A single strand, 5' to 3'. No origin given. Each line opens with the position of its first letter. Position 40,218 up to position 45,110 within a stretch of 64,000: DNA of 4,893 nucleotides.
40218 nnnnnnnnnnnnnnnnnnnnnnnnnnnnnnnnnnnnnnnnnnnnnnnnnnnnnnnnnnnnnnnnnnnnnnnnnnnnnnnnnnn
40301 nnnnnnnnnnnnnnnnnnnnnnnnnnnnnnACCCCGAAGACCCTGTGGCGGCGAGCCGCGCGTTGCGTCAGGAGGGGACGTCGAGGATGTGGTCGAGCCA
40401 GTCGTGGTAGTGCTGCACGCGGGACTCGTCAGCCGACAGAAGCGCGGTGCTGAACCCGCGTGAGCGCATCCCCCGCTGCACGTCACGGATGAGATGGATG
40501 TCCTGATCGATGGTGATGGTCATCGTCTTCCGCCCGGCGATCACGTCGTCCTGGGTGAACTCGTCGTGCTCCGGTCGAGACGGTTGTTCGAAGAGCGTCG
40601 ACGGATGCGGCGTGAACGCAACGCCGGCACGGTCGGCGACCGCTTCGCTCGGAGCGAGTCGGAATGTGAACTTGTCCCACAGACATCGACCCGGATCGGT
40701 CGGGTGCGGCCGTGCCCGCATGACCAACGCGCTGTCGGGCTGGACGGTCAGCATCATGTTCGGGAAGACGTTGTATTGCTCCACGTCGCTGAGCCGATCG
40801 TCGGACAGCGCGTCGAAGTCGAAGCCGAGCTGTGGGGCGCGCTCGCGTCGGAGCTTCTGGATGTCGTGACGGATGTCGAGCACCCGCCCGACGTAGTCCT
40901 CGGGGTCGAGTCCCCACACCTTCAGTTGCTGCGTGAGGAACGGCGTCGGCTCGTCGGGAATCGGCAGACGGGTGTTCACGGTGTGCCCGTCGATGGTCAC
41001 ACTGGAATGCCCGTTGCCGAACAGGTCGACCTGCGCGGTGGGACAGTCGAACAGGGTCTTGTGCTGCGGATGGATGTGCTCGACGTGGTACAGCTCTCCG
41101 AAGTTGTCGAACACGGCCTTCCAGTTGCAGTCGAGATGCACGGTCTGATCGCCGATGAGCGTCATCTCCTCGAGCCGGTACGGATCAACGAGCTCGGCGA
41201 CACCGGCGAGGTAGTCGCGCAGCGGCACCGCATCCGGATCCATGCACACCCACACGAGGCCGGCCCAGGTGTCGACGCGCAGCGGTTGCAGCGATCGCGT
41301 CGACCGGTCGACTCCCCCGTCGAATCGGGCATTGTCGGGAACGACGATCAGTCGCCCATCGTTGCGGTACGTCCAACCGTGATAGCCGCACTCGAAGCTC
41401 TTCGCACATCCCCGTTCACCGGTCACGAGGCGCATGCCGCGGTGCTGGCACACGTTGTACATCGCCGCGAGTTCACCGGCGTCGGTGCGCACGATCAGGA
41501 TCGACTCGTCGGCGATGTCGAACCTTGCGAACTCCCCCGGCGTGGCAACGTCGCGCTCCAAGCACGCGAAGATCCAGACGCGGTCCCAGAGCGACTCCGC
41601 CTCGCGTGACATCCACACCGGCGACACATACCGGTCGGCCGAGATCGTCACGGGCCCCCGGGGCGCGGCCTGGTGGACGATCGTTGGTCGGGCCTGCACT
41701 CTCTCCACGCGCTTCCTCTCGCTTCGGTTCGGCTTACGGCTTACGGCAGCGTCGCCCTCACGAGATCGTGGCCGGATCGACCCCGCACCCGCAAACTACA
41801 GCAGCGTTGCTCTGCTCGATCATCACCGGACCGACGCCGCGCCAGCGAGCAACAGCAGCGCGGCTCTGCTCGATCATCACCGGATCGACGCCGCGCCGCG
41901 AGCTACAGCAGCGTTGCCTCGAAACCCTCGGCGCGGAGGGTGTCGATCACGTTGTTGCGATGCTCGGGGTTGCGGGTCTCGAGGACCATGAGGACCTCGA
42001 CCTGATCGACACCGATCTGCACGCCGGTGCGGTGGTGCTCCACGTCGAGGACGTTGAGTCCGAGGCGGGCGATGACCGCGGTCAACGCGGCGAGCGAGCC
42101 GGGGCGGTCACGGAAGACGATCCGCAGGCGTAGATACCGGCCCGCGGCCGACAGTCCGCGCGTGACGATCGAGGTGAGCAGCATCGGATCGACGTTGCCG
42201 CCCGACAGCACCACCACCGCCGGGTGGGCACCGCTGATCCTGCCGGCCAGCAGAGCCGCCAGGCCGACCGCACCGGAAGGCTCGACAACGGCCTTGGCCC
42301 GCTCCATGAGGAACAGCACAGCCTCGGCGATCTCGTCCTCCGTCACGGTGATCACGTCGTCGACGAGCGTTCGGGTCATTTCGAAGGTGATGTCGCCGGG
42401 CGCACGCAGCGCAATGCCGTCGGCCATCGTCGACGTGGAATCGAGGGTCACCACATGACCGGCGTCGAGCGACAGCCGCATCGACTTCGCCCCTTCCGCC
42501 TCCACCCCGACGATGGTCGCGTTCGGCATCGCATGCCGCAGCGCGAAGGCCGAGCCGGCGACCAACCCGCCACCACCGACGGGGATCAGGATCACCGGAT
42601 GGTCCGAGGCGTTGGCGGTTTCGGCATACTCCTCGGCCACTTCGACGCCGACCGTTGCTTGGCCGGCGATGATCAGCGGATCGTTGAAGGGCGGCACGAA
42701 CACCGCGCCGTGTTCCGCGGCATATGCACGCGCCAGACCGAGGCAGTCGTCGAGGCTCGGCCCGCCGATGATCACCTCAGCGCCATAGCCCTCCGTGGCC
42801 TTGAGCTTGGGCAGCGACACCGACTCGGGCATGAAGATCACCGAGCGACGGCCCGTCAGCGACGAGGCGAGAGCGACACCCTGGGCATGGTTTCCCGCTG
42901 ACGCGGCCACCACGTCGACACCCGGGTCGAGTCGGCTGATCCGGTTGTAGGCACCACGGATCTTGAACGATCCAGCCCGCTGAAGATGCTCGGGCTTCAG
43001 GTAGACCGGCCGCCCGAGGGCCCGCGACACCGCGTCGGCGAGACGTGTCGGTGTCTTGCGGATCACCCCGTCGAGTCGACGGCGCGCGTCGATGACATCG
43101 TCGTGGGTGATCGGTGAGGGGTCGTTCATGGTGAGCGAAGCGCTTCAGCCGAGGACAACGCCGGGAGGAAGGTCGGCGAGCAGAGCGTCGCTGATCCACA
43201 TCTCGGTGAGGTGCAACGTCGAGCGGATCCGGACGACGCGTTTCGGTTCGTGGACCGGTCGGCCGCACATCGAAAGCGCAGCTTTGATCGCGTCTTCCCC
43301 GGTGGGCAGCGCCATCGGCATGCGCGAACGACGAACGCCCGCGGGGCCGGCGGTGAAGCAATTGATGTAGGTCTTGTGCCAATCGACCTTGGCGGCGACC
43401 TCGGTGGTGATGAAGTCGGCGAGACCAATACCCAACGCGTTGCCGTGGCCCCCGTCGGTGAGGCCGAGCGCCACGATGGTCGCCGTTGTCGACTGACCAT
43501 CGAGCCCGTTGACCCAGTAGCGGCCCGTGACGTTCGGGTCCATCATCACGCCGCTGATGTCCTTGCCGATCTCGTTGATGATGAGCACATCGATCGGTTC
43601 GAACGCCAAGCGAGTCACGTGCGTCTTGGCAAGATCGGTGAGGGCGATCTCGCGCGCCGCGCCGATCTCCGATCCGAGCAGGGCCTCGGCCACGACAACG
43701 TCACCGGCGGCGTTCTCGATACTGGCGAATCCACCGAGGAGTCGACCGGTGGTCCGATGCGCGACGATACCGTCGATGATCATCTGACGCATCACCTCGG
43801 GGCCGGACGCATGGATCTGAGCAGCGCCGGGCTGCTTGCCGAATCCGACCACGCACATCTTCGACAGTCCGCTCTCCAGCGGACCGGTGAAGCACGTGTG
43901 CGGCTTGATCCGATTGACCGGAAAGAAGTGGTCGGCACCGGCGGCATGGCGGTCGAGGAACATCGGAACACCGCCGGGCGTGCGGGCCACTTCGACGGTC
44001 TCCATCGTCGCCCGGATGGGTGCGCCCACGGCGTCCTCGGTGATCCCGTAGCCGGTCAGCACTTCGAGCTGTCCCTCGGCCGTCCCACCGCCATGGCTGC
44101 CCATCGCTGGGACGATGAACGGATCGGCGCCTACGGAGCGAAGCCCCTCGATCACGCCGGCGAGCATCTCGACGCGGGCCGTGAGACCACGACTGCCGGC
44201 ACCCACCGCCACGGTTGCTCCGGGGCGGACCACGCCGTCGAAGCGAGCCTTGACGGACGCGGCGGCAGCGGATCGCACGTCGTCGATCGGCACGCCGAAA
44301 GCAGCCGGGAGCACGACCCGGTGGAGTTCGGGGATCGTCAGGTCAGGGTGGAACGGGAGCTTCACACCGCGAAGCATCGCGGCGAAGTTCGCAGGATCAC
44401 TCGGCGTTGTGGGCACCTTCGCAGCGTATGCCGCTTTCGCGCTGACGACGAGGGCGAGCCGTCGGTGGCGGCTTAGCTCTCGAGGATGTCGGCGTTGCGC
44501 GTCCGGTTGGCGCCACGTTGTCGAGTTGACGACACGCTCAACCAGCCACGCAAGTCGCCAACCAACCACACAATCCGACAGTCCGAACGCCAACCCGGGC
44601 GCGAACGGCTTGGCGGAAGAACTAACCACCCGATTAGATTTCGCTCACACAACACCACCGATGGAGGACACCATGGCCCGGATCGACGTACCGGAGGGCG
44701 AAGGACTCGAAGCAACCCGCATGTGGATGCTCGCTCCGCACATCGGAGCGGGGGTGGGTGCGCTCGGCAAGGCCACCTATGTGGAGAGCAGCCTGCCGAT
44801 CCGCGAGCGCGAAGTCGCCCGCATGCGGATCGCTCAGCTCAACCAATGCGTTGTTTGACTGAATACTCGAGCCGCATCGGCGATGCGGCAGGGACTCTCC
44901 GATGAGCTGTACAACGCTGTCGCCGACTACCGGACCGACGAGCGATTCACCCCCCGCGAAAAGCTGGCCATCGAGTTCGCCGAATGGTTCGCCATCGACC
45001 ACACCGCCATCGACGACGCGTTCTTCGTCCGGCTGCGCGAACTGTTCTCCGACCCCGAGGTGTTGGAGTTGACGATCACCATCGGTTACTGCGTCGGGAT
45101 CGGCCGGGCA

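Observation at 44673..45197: CMD/AhpD-family gene with TGA at the CxxC second-Cys position plus a downstream hairpin: candidate CxxU selenoprotein (1)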

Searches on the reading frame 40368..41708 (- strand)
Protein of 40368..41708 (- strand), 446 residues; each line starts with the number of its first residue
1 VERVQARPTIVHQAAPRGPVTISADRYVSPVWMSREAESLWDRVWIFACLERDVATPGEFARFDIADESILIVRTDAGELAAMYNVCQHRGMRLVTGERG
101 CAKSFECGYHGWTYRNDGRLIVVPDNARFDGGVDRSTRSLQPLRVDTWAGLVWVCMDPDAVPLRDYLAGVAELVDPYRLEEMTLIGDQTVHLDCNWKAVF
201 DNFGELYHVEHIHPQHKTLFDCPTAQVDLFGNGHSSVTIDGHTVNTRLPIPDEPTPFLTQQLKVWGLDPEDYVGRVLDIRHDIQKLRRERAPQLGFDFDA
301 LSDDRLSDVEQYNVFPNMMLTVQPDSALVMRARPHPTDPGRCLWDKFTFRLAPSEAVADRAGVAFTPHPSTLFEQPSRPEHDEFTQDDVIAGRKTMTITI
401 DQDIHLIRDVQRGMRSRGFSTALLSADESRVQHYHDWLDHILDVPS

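Call 34: search_protein_families(library=pfam, proteins=[window:40368-41708:-], max_evalue=0.001)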
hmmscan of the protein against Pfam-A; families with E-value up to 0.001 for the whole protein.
window:40368-41708:- (446 aa): 2 families
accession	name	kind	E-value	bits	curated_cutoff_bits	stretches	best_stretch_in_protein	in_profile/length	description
PF00848.25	Ring_hydroxyl_A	-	3e-32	112.6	24.9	1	180-442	2-206/208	Ring hydroxylating alpha subunit (catalytic domain)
PF00355.32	Rieske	-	5.1e-19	68.4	20.3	1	45-128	2-83/88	Rieske [2Fe-2S] domain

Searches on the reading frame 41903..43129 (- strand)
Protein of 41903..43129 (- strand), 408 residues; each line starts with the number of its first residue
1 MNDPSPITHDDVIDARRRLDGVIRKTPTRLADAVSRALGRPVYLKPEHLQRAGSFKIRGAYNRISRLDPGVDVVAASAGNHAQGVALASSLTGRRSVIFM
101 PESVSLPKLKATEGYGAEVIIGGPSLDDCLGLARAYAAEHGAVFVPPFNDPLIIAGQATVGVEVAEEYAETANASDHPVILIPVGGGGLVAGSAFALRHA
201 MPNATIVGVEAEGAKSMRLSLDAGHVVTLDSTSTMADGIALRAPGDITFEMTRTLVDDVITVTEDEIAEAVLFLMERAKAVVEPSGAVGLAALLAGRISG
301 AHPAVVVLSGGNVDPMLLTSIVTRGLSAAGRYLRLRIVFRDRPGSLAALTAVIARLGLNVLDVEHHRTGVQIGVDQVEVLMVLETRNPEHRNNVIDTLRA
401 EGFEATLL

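Call 34: search_protein_families(library=pfam, proteins=[window:41903-43129:-], max_evalue=0.001)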
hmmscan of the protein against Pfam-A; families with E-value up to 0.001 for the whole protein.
window:41903-43129:- (408 aa): 3 families
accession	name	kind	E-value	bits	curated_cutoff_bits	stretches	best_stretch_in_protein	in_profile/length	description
PF00291.31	PALP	-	3.1e-76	257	35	1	22-310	4-295/295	Pyridoxal-phosphate dependent enzyme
PF01842.31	ACT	-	3.7e-08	33.4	27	1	335-400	3-63/66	ACT domain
PF13291.12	ACT_4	-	1.2e-05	26.4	27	1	334-400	8-71/80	ACT domain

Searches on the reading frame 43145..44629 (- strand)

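Call 34: search_protein_families(library=pfam, proteins=[window:43145-44629:-], max_evalue=0.001)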
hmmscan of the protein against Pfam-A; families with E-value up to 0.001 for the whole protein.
window:43145-44629:- (494 aa): 1 family
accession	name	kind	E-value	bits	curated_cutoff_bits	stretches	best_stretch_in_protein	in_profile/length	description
PF09861.14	Lar_N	-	0.00098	18.8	23.3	0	146-246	65-168/204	Lactate racemase N-terminal domain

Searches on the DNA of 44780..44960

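Call 39: search_rna_families(source=window, start=44780, end=44960, threshold=evalue, max_evalue=10)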
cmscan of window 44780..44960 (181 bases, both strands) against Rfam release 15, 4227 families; matches with E-value up to 10: 4.
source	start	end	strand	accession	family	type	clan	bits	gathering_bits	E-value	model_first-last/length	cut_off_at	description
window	44794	44874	-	RF01809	symR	Gene; antitoxin;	-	13.5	61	3.2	1-77/77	no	SymR antitoxin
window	44793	44927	-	RF02826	Scr6925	Gene; sRNA;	-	11.2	50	9.9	1-131/131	no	Streptomyces RNA 6925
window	44780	44866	-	RF02242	Xoo5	Gene; sRNA;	-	10.7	50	8.2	1-99/124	3'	Xanthomonadaceae sRNA Xoo5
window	44780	44865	+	RF02867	ncS011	Gene; sRNA;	-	9.3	48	2.4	119-207/207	5'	Burkholderia sRNA 11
